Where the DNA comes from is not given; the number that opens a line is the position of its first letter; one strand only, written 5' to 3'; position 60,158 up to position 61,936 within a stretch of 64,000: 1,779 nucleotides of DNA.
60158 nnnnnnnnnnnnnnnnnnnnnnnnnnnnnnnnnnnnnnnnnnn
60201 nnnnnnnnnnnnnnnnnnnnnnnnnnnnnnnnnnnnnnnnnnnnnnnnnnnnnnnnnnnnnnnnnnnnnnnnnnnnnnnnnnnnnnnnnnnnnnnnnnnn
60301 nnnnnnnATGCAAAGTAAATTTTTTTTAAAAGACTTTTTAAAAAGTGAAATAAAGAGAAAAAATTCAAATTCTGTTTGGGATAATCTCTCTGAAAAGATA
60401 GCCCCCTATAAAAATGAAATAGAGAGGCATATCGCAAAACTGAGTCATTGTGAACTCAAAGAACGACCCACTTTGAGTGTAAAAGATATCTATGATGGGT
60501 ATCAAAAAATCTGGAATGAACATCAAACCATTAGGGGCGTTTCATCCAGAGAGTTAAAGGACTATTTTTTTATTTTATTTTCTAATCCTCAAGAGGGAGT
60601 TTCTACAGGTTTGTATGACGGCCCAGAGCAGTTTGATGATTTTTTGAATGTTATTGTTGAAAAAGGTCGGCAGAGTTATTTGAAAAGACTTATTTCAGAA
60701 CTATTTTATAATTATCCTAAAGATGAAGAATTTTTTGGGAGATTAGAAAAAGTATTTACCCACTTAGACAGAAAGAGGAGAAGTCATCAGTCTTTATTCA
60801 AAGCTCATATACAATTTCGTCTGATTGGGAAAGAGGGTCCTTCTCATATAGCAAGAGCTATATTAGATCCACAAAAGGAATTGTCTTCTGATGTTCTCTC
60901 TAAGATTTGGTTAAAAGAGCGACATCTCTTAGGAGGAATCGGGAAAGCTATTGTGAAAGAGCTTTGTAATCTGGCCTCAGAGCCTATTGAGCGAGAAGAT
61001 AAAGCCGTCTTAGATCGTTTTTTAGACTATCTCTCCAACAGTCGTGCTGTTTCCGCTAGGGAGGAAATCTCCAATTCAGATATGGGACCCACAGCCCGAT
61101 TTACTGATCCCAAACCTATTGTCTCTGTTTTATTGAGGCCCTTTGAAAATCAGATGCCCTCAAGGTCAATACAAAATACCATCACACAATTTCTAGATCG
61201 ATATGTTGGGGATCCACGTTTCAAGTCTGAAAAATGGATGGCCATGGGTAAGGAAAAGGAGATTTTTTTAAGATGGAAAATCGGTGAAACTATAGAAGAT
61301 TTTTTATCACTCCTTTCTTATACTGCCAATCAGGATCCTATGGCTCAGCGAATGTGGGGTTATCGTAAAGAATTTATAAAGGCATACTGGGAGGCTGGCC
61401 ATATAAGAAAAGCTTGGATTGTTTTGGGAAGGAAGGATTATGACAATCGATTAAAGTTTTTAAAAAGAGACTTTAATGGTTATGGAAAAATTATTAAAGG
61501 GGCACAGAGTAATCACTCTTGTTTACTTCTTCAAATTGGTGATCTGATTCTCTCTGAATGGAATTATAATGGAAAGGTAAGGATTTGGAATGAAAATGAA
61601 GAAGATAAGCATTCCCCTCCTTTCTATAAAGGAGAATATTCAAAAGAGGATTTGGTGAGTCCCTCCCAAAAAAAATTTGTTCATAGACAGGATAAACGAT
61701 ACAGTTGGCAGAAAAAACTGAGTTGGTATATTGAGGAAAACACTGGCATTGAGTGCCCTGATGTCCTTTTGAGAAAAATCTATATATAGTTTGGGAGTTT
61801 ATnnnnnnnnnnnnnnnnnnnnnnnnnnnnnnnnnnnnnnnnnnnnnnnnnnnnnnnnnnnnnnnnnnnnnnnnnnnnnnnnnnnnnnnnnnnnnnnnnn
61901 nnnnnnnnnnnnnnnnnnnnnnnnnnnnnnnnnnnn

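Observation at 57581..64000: Four-gene MotA-like / MotB-like / ZorC-position / SNF2-helicase operon: a type I Zorya (ZorABCD) anti-phage defence system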

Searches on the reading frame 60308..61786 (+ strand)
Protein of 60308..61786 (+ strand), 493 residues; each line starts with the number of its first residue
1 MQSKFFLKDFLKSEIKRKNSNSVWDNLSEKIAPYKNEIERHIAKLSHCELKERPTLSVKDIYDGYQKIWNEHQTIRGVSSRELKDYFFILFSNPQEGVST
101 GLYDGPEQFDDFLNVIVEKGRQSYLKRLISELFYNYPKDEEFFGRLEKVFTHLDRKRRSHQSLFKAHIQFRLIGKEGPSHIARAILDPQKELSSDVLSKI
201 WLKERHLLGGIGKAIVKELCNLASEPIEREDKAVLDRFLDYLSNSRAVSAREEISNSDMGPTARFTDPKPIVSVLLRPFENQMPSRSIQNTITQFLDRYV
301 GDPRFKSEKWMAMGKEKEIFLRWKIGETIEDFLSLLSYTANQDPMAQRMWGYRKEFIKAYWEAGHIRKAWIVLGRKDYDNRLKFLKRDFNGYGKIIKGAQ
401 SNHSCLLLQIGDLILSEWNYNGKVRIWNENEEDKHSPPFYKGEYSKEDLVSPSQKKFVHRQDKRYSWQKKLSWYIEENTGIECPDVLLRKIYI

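Call 5: search_protein_families(library=padloc, proteins=[window:60308-61786:+], max_evalue=0.01)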
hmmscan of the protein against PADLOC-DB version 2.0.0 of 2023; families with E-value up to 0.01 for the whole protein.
window:60308-61786:+ (493 aa): 7 families
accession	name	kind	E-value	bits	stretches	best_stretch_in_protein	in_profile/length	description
PDLC00622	ZorC1|ZorC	-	8.6e-75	250.4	1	44-482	35-458/462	EH signature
PDLC00626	ZorC1|ZorC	-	7.1e-45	152.1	1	35-480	25-448/458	EH signature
PDLC00621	ZorC1|ZorC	-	1.7e-43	147.5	1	71-482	61-461/467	EH signature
PDLC00620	ZorC1|ZorC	-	6.8e-33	112.3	1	112-484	54-419/432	EH signature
PDLC00619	ZorC1|ZorC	-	4.9e-25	86.2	1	271-471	236-433/437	EH signature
PDLC00617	ZorC1|ZorC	-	8.8e-07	26.4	1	301-470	261-447/483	EH signature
PDLC00623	ZorC1|ZorC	-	0.00056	16.7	1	309-451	291-435/687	EH signature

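Call 6: search_protein_families(library=pfam, proteins=[window:60308-61786:+], max_evalue=0.1)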
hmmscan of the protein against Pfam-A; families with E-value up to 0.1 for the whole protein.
window:60308-61786:+ (493 aa): 1 family
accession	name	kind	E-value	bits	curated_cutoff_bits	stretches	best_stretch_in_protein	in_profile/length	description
PF15611.11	EH_Signature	-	9.4e-35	121.1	27.5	1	115-456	70-387/423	EH_Signature domain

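Call 7: find_encoding_contigs(protein=window:60308-61786:+, flank=10000, max_places=6)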
Protein window:60308-61786:+ (493 aa): no gene with exactly this product is on record in the collection.

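Call 32: search_solved_structures(query=window:60308-61786:+, max_evalue=0.01, show_alignments=1)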
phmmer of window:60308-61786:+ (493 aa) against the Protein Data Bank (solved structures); distinct sequences matched with E-value up to 0.01: 0.

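Call 34: search_solved_structures(query=window:60308-61786:+, max_evalue=10, show_alignments=2)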
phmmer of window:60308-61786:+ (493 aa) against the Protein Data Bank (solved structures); distinct sequences matched with E-value up to 10: 3.
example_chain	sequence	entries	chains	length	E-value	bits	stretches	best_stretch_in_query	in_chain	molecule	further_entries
4r5d_A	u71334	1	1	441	0.3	12.9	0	155-199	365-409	Leucine rich repeat protein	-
1xt5_A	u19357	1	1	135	1.7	10.4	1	417-489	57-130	variable region-containing chitin-binding protein 3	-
4r6g_A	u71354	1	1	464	1.9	10.2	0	149-198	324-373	leucine rich repeats DLRR_K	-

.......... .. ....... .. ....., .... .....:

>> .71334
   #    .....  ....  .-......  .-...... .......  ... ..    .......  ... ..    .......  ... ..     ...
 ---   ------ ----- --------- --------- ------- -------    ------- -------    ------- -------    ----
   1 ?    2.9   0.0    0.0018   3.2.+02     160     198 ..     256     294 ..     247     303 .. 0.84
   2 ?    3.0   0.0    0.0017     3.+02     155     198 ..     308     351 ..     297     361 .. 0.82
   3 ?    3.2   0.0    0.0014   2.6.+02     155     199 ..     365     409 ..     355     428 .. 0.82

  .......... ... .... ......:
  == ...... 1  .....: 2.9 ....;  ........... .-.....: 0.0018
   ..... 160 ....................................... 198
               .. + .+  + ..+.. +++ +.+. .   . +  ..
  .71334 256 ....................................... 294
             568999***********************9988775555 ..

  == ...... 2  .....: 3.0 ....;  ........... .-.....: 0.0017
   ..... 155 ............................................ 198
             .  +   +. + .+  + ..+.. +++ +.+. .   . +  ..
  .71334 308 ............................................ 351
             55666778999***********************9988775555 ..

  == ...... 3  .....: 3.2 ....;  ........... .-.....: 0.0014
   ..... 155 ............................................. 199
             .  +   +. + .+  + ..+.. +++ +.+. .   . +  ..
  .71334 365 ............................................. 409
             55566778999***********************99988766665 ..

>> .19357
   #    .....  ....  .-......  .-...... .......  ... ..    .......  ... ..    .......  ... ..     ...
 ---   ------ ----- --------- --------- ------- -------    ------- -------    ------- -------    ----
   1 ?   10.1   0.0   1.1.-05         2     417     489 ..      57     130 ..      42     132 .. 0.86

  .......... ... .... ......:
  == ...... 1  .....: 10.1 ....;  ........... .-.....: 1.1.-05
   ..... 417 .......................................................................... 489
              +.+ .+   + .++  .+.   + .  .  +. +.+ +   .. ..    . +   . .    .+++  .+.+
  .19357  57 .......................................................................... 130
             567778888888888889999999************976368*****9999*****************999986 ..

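Call 70: search_protein_families(library=ncbifam, proteins=[window:60308-61786:+], max_evalue=0.01)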
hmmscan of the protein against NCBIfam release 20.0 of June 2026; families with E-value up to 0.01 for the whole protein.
window:60308-61786:+ (493 aa): 0 families

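Call 75: find_homologous_proteins(query=window:60308-61786:+, max_evalue=0.00001)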
Query window:60308-61786:+ (493 aa): 40 proteins with E <= 0.00001 among 5993 candidates.
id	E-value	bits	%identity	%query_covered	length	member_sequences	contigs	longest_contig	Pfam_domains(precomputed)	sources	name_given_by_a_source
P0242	0.0e+0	1134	100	100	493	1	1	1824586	PF15611.12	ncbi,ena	-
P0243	3.0e-186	638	60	100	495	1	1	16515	PF15611.12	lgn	-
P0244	7.6e-183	627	59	100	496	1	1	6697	PF15611.12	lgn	-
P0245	3.7e-162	559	54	99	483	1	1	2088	PF15611.12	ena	-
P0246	4.0e-162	558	53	99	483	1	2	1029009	PF15611.12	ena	-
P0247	1.7e-161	556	52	100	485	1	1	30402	PF15611.12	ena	-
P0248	2.7e-161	556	53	99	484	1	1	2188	PF15611.12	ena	-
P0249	1.2e-160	554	53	99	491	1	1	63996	PF15611.12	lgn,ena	-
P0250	6.2e-150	518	50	99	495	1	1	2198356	PF15611.12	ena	-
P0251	3.8e-149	516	49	99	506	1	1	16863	PF15611.12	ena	-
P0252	2.2e-147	510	52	99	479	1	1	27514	PF15611.12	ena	-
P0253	2.2e-147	510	53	95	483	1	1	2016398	PF15611.12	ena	-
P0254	5.0e-147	509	49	99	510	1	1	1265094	PF15611.12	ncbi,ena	-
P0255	5.3e-146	505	50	99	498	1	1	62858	PF15611.12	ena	-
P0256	7.6e-146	505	52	95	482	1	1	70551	PF15611.12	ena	-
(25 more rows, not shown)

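Call 78: search_solved_structures(query=A1, max_evalue=1, show_alignments=1)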
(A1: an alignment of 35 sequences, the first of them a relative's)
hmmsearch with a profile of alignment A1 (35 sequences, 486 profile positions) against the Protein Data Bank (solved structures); distinct sequences matched with E-value up to 1: 5.
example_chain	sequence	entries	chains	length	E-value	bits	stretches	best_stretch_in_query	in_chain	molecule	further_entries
6gvc_R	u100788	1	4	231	0.033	16.4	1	110-190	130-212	Rho GTPase-activating protein 12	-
3woz_A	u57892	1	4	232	0.051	15.7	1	67-184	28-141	CLIP-associating protein 2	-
9ugr_A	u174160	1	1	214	0.3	13.2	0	9-74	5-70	Syn-F4-Link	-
6k2d_A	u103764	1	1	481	0.58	12.2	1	18-127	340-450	Guanylate-binding protein 1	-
9uan_B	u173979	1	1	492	0.77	11.8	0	65-116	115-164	miniGq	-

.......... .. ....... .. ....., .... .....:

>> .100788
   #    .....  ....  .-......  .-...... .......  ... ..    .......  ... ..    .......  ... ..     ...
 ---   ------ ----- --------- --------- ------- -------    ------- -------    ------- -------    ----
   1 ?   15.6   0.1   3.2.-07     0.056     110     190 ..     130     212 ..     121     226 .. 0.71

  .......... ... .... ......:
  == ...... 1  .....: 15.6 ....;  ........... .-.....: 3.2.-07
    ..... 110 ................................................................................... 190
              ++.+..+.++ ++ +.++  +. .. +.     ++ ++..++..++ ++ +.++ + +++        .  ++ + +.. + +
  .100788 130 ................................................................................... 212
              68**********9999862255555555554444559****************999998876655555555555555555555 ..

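Call 79: search_protein_representatives(protein=window:60308-61786:+)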
Query: 493 residues. Proteins with E-value up to 0.001 (for the whole library): 1175; up to 1e-10: 845; up to 1e-30: 120. The best 150 are listed.
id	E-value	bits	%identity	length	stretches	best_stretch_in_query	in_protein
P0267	1.8e-132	459.0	48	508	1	3-491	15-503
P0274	1.9e-118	412.7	54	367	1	117-491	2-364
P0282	1.2e-98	347.4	42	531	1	2-491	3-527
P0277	3.4e-97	342.6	62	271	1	212-490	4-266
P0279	8.6e-94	331.4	49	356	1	1-344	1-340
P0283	5.5e-66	239.6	64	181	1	313-492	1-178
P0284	1.4e-57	211.9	43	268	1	2-245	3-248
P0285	1.5e-56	208.5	31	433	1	65-482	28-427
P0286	6.0e-55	203.2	42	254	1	3-245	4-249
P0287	7.6e-51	189.7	35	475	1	76-483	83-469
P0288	1.1e-50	189.1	45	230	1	2-203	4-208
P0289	6.7e-48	180.0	33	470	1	86-481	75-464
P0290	1.0e-47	179.4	33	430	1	70-482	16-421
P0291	8.8e-47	176.3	36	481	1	172-482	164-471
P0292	4.1e-44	167.5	31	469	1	37-482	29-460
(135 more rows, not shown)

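Call 88: predict_structure(alignment_id=A1)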
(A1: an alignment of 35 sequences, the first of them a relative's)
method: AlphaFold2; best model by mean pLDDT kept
length: 493 residues; sequences in the alignment: 35
mean_pLDDT: 86.4   pTM: 0.77
mean pLDDT of the five models: 86.4, 86.0, 85.5, 85.1, 84.7
residues with pLDDT >= 90: 309; 70-90: 118; 50-70: 42; < 50: 24
segments of 3 or more residues with pLDDT < 50: 18-21, 46-53, 248-258
pLDDT, mean of each block of 10 residues (from residue 1): 66 59 60 78 53 69 95 93 93 92 95 96 96 92 95 94 95 95 95 90 91 97 97 96 68 45 88 97 93 93 87 94 91 89 72 91 94 90 78 87 92 93 85 81 92 87 80 95 93 75
secondary structure, 60 per line:
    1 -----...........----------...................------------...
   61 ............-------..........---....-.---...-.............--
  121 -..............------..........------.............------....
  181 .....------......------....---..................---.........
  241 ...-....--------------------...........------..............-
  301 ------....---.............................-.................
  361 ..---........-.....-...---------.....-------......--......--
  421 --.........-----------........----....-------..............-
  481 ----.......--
elements in order: H6-16 H27-45 H58-72 H80-89 H106-118 H122-135 H142-151 H158-170 H177-185 H192-197 H204-207 H211-228 H232-243 H245-248 H269-279 H286-299 H307-310 H314-342 H344-362 E366-373 H375-379 E393-397 E405-410 E413-418 E423-428 E443-445 H446-450 E455-458 H466-479 H485-491

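Call 90: fold_search(model_id=the predicted structure, library=pdb)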
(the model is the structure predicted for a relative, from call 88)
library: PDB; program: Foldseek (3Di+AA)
matches with E <= 10: 381; with E <= 0.001: 1
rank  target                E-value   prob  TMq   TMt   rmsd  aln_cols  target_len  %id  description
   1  8r68                  2.4e-05  1.00  0.47  0.56   7.4       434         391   13  Zorya anti-bacteriophage defense system ZorC WT (released 2024-12-04)
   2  7rw8_A                2.2e-02  0.66  0.16  0.14  19.1       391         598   12  AP2 bound to heparin in the closed conformation (released 2022-03-30)
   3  4wzr_A                5.6e-02  0.84  0.24  0.24  14.3       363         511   11  Crystal structure of human Puf-A (released 2014-12-31)
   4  7mq8_SP               6.4e-02  0.51  0.17  0.07  20.4       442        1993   12  Cryo-EM structure of the human SSU processome, state pre-A1 (released 2021-09-22)
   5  3k5q_A                1.3e-01  0.18  0.13  0.14  15.6       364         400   11  Crystal structure of FBF-2/FBE complex (released 2009-11-03)
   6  6uri_A                1.4e-01  0.35  0.17  0.15  18.9       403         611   12  HIV-1 Nef in complex with the CD4 cytoplasmic domain and the AP2 clathrin adaptor complex (released 2020-07-29)
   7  6noh_A                1.6e-01  0.28  0.15  0.17  14.2       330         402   10  Crystal structure of FBF-2 repeat 5 mutant (C363S, R364Y, Q367S) in complex with 8-nt RNA (released 2019-01-30)
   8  9n79_SP               1.6e-01  0.21  0.16  0.10  21.3       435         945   11  SSU processome maturation and disassembly, State M (released 2025-11-05)
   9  4mfu                  1.6e-01  0.18  0.12  0.12  20.3       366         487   11  Crystal structure of human CTNNBL1(residues 77~563) (released 2014-03-12)
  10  7rwc_A                1.7e-01  0.35  0.17  0.14  19.3       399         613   14  AP2 bound to the APA domain of SGIP and heparin; partial signal subtraction and symmetry expansion (released 2022-03-30)
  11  6nof_A                1.7e-01  0.33  0.16  0.19  14.6       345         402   11  Crystal structure of FBF-2 repeat 5 mutant (C363A, R364Y, Q367S) in complex with 8-nt RNA (released 2019-01-30)
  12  7rzz_A                1.7e-01  0.18  0.11  0.13  15.8       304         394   10  Crystal structure of FBF-2 in complex with LST-1 site A peptide and compact FBE RNA (released 2022-04-13)
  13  7t09_A                2.2e-01  0.21  0.14  0.19  15.3       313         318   13  Cryptococcus neoformans protein farnesyltransferase in complex with FPP and inhibitor 2d (released 2022-11-09)
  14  5qsm_A                2.2e-01  0.21  0.14  0.16  18.1       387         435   13  PanDDA analysis group deposition -- Crystal Structure of human STAG1 in complex with Z57261895 (released 2019-08-21)
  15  8sj7_A                2.2e-01  0.15  0.13  0.14  14.8       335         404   11  Crystal structure of FBF-2 (RBD+CT) in complex with compact FBE RNA (released 2023-09-27)
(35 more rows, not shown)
